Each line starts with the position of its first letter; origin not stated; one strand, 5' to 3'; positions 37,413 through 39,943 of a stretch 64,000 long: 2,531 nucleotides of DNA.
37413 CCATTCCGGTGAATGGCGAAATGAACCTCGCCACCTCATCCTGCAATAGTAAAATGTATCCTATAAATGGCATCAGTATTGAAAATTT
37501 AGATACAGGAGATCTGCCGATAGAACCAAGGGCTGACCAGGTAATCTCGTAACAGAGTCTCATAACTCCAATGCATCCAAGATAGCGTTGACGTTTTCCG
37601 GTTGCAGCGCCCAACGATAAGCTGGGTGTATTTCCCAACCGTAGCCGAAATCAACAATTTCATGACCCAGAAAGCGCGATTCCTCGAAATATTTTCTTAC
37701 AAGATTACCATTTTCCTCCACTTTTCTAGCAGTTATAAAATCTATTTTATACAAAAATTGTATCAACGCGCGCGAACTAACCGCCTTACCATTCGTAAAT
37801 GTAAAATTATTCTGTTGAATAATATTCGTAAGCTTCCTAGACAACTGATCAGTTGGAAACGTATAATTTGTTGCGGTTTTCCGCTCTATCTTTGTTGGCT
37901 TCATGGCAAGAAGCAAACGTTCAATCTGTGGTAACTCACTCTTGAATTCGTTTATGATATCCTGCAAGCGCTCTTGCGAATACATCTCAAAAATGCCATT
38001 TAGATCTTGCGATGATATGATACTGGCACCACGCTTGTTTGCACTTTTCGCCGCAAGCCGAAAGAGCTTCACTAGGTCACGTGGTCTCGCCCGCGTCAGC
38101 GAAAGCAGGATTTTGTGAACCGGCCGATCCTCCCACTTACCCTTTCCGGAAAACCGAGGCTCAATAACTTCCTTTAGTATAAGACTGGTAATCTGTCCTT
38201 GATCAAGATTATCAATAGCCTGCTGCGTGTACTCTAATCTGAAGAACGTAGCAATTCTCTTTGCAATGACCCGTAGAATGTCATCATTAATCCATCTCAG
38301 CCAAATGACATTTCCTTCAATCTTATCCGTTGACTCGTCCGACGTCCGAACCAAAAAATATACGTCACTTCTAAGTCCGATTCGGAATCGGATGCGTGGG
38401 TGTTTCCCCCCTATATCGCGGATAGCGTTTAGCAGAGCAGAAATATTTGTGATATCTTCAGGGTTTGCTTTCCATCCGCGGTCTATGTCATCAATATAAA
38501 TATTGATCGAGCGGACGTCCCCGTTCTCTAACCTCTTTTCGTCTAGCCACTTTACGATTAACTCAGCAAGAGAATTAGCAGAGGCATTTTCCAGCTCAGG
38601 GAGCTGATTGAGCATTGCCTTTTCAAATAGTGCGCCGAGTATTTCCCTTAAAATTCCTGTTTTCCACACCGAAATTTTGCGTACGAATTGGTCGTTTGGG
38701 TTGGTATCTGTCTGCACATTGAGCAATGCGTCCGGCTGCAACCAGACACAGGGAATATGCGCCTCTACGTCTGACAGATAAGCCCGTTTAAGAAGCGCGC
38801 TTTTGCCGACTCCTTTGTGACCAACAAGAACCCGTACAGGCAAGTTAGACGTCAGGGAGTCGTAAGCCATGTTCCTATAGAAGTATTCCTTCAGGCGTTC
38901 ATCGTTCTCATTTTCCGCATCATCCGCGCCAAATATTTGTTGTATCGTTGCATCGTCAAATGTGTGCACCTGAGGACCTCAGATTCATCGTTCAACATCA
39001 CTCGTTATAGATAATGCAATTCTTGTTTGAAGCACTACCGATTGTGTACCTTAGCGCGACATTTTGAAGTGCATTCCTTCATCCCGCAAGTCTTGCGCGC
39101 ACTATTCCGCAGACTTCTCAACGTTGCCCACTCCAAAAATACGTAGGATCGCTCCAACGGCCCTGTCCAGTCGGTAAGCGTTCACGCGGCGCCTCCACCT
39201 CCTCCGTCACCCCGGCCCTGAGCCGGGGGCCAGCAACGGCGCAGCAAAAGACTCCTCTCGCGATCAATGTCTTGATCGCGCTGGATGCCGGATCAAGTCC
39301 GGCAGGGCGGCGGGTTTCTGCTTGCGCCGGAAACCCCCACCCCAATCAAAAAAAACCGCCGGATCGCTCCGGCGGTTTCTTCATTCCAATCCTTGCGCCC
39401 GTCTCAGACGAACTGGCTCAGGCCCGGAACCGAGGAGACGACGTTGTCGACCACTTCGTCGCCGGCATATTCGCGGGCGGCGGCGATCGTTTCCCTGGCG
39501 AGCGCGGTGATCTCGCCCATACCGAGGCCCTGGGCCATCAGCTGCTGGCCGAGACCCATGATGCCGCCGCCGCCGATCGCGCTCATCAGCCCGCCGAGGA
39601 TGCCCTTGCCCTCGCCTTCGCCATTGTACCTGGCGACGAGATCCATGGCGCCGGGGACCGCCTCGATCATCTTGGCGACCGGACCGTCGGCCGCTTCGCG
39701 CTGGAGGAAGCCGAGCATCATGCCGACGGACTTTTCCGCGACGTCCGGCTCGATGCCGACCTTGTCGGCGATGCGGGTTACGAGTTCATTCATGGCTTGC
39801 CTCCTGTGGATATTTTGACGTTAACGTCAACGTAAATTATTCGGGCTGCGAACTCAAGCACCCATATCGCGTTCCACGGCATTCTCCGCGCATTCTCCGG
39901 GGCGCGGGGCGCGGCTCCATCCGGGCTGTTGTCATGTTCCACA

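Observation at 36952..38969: Candidate novel two-gene defence/abortive-infection module: P-loop NTPase + small 3-TM membrane protein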

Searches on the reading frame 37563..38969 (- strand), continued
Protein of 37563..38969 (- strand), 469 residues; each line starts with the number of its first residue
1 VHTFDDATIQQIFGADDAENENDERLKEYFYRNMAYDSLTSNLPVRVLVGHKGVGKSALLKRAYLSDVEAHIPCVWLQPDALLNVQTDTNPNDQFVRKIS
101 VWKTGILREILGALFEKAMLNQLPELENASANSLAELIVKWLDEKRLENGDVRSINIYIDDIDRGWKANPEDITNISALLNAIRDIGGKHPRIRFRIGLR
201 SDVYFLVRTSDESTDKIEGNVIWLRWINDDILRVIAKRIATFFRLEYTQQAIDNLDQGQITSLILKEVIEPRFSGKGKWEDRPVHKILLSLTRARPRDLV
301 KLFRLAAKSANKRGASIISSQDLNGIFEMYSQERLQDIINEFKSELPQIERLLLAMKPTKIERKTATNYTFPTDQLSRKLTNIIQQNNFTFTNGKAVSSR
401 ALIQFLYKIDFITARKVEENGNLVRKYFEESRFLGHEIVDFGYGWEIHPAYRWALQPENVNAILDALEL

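Call 60: search_protein_families(library=pfam, alignment_id=A4, max_evalue=0.00001)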
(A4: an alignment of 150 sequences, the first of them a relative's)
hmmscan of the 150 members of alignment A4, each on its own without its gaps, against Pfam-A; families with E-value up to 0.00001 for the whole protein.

A. member 1, L012:9424-9720:+ (99 aa): 0 families

B. families by the number of members that match (of 150 scanned): 142 families (the first 25 are shown)
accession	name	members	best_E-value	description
PF00268.27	Ribonuc_red_sm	3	2.7e-77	Ribonucleotide reductase, small chain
PF00005.33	ABC_tran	3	1.1e-60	ABC transporter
PF13643.11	DUF4145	3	2.3e-18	Domain of unknown function (DUF4145)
PF13304.12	AAA_21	3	8.2e-16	AAA domain, putative AbiEii toxin, Type IV TA system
PF02463.25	SMC_N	3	2e-11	RecF/RecN/SMC N terminal domain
PF06421.17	LepA_C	2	3.3e-51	GTP-binding protein LepA C-terminus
PF00679.30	EFG_C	2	3e-23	Elongation factor G C-terminus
PF00805.28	Pentapeptide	2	1.7e-16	Pentapeptide repeats (8 copies)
PF01850.27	PIN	2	6e-16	PIN domain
PF12848.13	ABC_tran_Xtn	2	3.4e-14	ABC transporter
PF13599.13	Pentapeptide_4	2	1.7e-13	Pentapeptide repeat region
PF00133.28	tRNA-synt_1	1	4.5e-147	tRNA synthetases class I (I, L, M and V)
PF10082.15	BBP2_2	1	3.4e-146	Putative beta-barrel porin 2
PF20629.2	GD_AH_C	1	3.2e-105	D-galactarate/Altronate dehydratase, C-terminal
PF03486.20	HI0933_like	1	3.2e-84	HI0933-like protein Rossmann domain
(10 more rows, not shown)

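Call 62: search_protein_families(library=padloc, alignment_id=A5, max_evalue=0.000001)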
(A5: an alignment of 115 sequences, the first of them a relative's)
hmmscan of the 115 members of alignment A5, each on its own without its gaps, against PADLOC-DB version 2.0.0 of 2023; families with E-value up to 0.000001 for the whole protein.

A. member 1, L012:423-2576:+ (718 aa): 0 families

B. families by the number of members that match (of 115 scanned): 9 families
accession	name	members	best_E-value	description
PDLC04135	mad3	3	2.3e-39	mads_3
PDLC04140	mad8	3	1.8e-13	mads_8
PDLC02980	AriA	2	3.9e-12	-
PDLC04134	mad2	1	5e-15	mads_2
PDLC02914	ATPase-Toprim_I-B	1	1.3e-09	-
PDLC04689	PDC-M51A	1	7.4e-09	-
PDLC00405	SduA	1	3.6e-08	DUF4263 domain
PDLC04175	HEC-01A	1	2.2e-07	-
PDLC04055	PD-T4-6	1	3.6e-07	-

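Call 64: search_dna_similar(query=window:37563-38969:-, collection=plasmids, mode=protein, max_rows=25)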
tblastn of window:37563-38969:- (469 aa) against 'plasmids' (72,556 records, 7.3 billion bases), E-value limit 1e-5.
Records with a match: 130; places in all: 131; records where one place covers at least 80% of the query: 76.
Best place of each record, by identity: <60% 130.
By first word of the organism name: Escherichia 55; Klebsiella 29; Ralstonia 12; Enterobacter 12; Citrobacter 6; Serratia 3; Nostoc 2; Salmonella 2; Bacillus 2; Paracoccus 1; and 6 more.
By predicted mobility (MOB-suite, as given by PLSDB): conjugative 75; mobilizable 34; non-mobilizable 21.
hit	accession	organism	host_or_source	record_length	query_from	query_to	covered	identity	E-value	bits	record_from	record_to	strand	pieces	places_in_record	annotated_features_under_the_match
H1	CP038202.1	Paracoccus ferrooxidans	single cell,bioreactor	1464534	1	469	100%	40.7%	3e-104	348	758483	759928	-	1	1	hypothetical protein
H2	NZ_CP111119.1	Lactiplantibacillus paraplantarum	microorganism,kimchi jar (Chinese ...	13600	11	461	96%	33.3%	3e-71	252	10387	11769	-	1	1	hypothetical protein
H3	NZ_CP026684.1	Nostoc sp. 'Peltigera membranacea cyanobiont' N6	Lichen thallus,Peltigera membranacea ...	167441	13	461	96%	24.6%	2e-27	123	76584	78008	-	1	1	hypothetical protein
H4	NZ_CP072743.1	Serratia fonticola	rabbit,mixed culture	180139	13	469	97%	23.9%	2e-7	61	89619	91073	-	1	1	ATP-binding protein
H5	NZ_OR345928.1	Escherichia coli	-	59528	13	469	97%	23.2%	7e-7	60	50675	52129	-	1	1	hypothetical protein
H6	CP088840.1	Escherichia coli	Homo sapiens,blood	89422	13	469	97%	23.2%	7e-7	60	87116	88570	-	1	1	ATP-binding protein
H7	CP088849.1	Escherichia coli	Homo sapiens,blood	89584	13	469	97%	23.2%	7e-7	60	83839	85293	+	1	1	ATP-binding protein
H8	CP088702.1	Escherichia coli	Homo sapiens,blood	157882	13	469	97%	23.2%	7e-7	60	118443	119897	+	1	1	ATP-binding protein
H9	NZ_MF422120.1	Escherichia coli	duck,liver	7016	13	469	97%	23.2%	8e-7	59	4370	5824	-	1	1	hypothetical protein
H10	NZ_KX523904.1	Klebsiella pneumoniae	-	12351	13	469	97%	23.2%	9e-7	59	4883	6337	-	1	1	hypothetical protein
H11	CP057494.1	Escherichia coli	culture,Pooled sheep faecal samples ...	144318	13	469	97%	23.2%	9e-7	59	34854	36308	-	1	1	ATP-binding protein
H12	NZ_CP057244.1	Escherichia fergusonii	culture,Pooled sheep faecal samples ...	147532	13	469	97%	23.2%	9e-7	59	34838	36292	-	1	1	ATP-binding protein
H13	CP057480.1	Escherichia coli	culture,Pooled cattle faecal samples ...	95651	13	469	97%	23.2%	9e-7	59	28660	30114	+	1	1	ATP-binding protein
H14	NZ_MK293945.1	Escherichia coli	duck,liver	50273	13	469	97%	23.2%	9e-7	59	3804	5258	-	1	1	hypothetical protein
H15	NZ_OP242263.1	Escherichia coli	Homo sapiens,stool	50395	13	469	97%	23.2%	9e-7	59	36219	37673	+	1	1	hypothetical protein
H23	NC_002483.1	Escherichia coli K-12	-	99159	13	469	97%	23.2%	9e-7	59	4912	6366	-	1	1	hypothetical protein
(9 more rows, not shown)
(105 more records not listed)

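Call 65: search_dna_similar(query=window:37563-38969:-, collection=phages, mode=protein, max_rows=15)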
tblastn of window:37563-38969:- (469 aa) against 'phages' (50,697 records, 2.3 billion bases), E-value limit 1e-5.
Records with a match: 1; places in all: 1; records where one place covers at least 80% of the query: 1.
Best place of each record, by identity: <60% 1.
By first word of the organism name: Pseudomonas 1.
By host as written in the record: Pseudomonas aeruginosa 09-0786 1.
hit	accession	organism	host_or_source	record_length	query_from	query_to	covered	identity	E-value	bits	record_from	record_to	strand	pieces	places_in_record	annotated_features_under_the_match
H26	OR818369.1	Pseudomonas phage PfAC09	Pseudomonas aeruginosa 09-0786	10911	10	456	95%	25.0%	2e-20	100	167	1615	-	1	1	DNA-binding protein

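Call 66: get_annotated_region(hit=H23, flank=4000)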
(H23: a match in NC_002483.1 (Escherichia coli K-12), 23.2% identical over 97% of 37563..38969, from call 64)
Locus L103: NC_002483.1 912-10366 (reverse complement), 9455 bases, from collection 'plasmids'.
description: Escherichia coli K-12 plasmid F, complete sequence
organism: Escherichia coli K-12 (NCBI taxid 83333)
taxonomy: Bacteria; Pseudomonadota; Gammaproteobacteria; Enterobacterales; Enterobacteriaceae; Escherichia; Escherichia coli; Escherichia coli K-12
host: -; source: -; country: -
typing (MOB-suite, as given by PLSDB): conjugative; replicon IncFIA,IncFIB,IncFIC; relaxase MOBF; mating-pair formation MPF_F
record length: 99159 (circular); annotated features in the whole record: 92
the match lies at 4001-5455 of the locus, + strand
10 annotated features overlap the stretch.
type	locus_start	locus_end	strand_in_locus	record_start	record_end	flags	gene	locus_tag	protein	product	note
CDS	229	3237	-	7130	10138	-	-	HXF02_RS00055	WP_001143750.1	Tn3-like element ISEc63 family transposase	-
CDS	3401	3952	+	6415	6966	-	-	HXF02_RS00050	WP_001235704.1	recombinase family protein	GO:0006310 - DNA recombination [Evidence IEA]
CDS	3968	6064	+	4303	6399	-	-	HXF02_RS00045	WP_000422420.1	hypothetical protein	-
CDS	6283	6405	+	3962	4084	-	-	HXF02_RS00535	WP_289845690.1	hypothetical protein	-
CDS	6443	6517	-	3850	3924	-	tap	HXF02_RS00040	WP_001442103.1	RepA leader peptide Tap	GO:0006276 - plasmid maintenance [Evidence IEA]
CDS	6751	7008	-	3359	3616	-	repA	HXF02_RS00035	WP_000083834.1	replication regulatory protein RepA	-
CDS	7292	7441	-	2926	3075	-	-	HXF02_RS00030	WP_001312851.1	Hok/Gef family protein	-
CDS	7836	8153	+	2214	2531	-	-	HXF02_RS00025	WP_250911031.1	hypothetical protein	-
CDS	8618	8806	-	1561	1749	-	-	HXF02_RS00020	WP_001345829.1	hypothetical protein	-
CDS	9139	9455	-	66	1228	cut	-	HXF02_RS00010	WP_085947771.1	IS3-like element IS3 family transposase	-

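Call 67: get_annotated_region(hit=H26, flank=4000)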
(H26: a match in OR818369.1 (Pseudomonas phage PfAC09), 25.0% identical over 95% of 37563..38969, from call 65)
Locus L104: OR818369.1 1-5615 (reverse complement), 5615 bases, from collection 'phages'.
description: Pseudomonas phage PfAC09, complete genome.
organism: Pseudomonas phage PfAC09 (NCBI taxid 3097468)
taxonomy: Viruses; Monodnaviria; Loebvirae; Hofneiviricota; Faserviricetes; Tubulavirales; Inoviridae
host: Pseudomonas aeruginosa 09-0786; source: -; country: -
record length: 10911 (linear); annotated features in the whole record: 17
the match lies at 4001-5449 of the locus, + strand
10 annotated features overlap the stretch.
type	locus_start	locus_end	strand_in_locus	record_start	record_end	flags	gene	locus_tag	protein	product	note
CDS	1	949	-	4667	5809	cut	-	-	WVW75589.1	coat protein A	ORF10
CDS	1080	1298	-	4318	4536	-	-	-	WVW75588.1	hypothetical protein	ORF9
CDS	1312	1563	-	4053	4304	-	-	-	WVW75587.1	hypothetical protein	ORF8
CDS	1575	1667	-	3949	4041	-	-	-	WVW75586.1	superinfection exclusion protein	ORF7; PfsE (Phage superinfection exclusion protein PA0721)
CDS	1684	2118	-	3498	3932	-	-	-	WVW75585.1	helix destabilizing protein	ORF6; Helix destabilizing protein of bacteriophage Pf1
CDS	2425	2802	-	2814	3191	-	-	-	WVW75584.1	hypothetical protein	ORF5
CDS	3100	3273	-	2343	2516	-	-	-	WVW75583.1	hypothetical protein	ORF4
CDS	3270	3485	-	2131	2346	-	-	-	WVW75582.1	excisionase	ORF3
CDS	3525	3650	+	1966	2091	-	-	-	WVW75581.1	hypothetical protein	ORF2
CDS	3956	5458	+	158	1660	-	-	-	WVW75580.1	DNA-binding protein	ORF1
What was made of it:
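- Homologues ride on a Tn3-family transposon in the F plasmid, on 130 plasmid records and on a Pf prophage (calls 64-67).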

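Call 68: get_annotated_region(hit=H1, flank=5000)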
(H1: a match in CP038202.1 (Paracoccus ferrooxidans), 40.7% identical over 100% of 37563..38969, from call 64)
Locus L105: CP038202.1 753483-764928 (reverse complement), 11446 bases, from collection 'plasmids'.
description: Paracoccus ferrooxidans strain NCCB 100066 plasmid pFER4, complete sequence
organism: Paracoccus ferrooxidans (NCBI taxid 327104)
taxonomy: Bacteria; Pseudomonadota; Alphaproteobacteria; Rhodobacterales; Paracoccaceae; Paracoccus; Paracoccus ferrooxidans
host: -; source: single cell,bioreactor; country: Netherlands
typing (MOB-suite, as given by PLSDB): non-mobilizable; replicon rep_cluster_746; mating-pair formation MPF_T
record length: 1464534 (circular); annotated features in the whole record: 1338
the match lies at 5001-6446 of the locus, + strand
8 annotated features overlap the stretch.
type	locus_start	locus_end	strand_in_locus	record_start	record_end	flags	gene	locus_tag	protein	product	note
CDS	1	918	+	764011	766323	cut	xdhB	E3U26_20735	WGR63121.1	xanthine dehydrogenase molybdopterin binding subunit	-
CDS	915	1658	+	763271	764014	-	xdhC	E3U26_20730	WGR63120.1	xanthine dehydrogenase accessory protein XdhC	-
CDS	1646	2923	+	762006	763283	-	guaD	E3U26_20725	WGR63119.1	guanine deaminase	-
CDS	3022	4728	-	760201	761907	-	-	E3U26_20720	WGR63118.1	hypothetical protein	-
CDS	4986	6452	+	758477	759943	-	-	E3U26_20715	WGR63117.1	hypothetical protein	-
CDS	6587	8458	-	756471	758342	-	-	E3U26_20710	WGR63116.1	hypothetical protein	-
CDS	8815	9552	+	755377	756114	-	-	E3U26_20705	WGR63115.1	hypothetical protein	-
CDS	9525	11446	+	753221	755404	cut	-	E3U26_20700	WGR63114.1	transposase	-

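Call 70: search_protein_families(library=padloc, proteins=[L103:3968-6064:+, L104:3956-5458:+, L105:4986-6452:+], max_evalue=0.01)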
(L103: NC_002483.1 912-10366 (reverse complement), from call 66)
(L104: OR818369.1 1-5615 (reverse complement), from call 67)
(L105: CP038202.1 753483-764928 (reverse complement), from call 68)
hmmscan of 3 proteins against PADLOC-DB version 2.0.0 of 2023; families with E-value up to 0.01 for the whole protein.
L103:3968-6064:+ (698 aa): 4 families
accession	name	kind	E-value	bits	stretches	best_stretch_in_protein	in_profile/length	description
PDLC04597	PDC-M36A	-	2.4e-11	41.1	1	519-650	291-421/457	-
PDLC04561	PDC-M28C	-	1.5e-07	28.7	1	181-278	155-250/480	-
PDLC04598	PDC-M36A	-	5.5e-07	27.3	1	528-623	175-271/330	-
PDLC00303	PtuA1|PtuA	-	0.008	13.3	0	40-80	11-52/386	AAA ATPase domain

L104:3956-5458:+ (500 aa): 1 family
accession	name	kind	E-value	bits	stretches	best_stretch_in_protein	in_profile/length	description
PDLC04959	PDC-S20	-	0.009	13.6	0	151-206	142-196/464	-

L105:4986-6452:+ (488 aa): 1 family
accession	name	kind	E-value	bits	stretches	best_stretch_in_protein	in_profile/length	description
PDLC04561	PDC-M28C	-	0.0025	14.8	0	23-254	22-254/480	-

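Call 71: search_protein_families(library=ncbifam, proteins=[L103:3968-6064:+, L104:3956-5458:+, L105:4986-6452:+], max_evalue=0.01)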
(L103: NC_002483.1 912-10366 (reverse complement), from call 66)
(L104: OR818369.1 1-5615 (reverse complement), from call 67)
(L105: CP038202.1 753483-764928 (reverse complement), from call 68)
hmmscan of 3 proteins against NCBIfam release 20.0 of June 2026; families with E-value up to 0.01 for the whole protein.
L103:3968-6064:+ (698 aa): 3 families
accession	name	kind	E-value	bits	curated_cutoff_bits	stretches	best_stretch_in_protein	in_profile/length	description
NF047389.1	ATPase_Sll1717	subfamily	1e-86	291.9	75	1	12-475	1-454/454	P-loop ATPase, Sll1717 family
NF053860.1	DS41_1_antiphage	equivalog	1.2e-14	54.1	370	1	8-74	3-71/448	anti-phage protein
TIGR03880.1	KaiC_arch_3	hypoth_equivalog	0.0053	16.3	249.45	0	44-85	19-61/224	KaiC domain-containing protein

L104:3956-5458:+ (500 aa): 2 families
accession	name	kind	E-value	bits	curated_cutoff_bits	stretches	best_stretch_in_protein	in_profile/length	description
NF047389.1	ATPase_Sll1717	subfamily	5.5e-72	243.3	75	1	19-497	1-454/454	P-loop ATPase, Sll1717 family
NF053860.1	DS41_1_antiphage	equivalog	1.2e-05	24.5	370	0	25-92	13-79/448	anti-phage protein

L105:4986-6452:+ (488 aa): 2 families
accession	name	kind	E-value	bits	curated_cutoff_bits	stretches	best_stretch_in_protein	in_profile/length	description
NF047389.1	ATPase_Sll1717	subfamily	3.4e-64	217.6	75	2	153-473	172-454/454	P-loop ATPase, Sll1717 family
NF053860.1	DS41_1_antiphage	equivalog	4.9e-12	45.6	370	1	23-90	12-81/448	anti-phage protein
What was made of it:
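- The F-plasmid homologue (291.9 bits) has an extra C-terminal domain of about 200 aa that hits a PADLOC candidate model, and it sits as cargo beside a Tn3-family transposase and resolvase (calls 64, 66, 70, 71). A Pf filamentous prophage carries a solo copy (calls 65, 67, 71).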

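Call 77: search_solved_structures(query=A2, max_evalue=0.01)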
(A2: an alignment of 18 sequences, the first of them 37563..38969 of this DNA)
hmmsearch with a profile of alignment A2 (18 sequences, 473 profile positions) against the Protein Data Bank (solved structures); distinct sequences matched with E-value up to 0.01: 0.
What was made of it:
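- Closest known: ORC/Cdc6-type AAA+ initiators and related archaeal ATPases. Different: No sequence-level match to any PDB chain (call 77).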

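Call 82: search_protein_families(library=pfam, proteins=[L103:3968-6064:+, L036:8963-9793:-], max_evalue=0.01)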
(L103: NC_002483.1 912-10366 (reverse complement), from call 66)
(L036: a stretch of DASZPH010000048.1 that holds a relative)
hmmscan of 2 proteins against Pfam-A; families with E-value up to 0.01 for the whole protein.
L103:3968-6064:+ (698 aa): 2 families
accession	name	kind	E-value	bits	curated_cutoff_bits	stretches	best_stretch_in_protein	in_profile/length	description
PF24389.1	ORC-CDC6-like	-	2.7e-06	26.9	27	1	10-58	1-49/571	ORC-CDC6-like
PF13191.12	AAA_16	-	0.0072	17.3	32.6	0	45-209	28-145/167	AAA ATPase domain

L036:8963-9793:- (277 aa): 0 families

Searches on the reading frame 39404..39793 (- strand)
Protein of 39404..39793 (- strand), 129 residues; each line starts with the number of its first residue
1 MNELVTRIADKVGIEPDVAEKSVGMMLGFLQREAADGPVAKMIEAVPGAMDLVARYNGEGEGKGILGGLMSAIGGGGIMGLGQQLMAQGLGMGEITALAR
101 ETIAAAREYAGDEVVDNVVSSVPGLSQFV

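Call 82: search_protein_families(library=pfam, proteins=[window:39404-39793:-], max_evalue=0.01)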
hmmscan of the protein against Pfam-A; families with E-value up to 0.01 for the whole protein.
window:39404-39793:- (129 aa): 1 family
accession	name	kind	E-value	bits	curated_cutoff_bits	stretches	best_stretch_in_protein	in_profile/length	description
PF11075.13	DUF2780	-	0.00098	19.7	27.5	1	2-76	51-127/176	Protein of unknown function VcgC/VcgE (DUF2780)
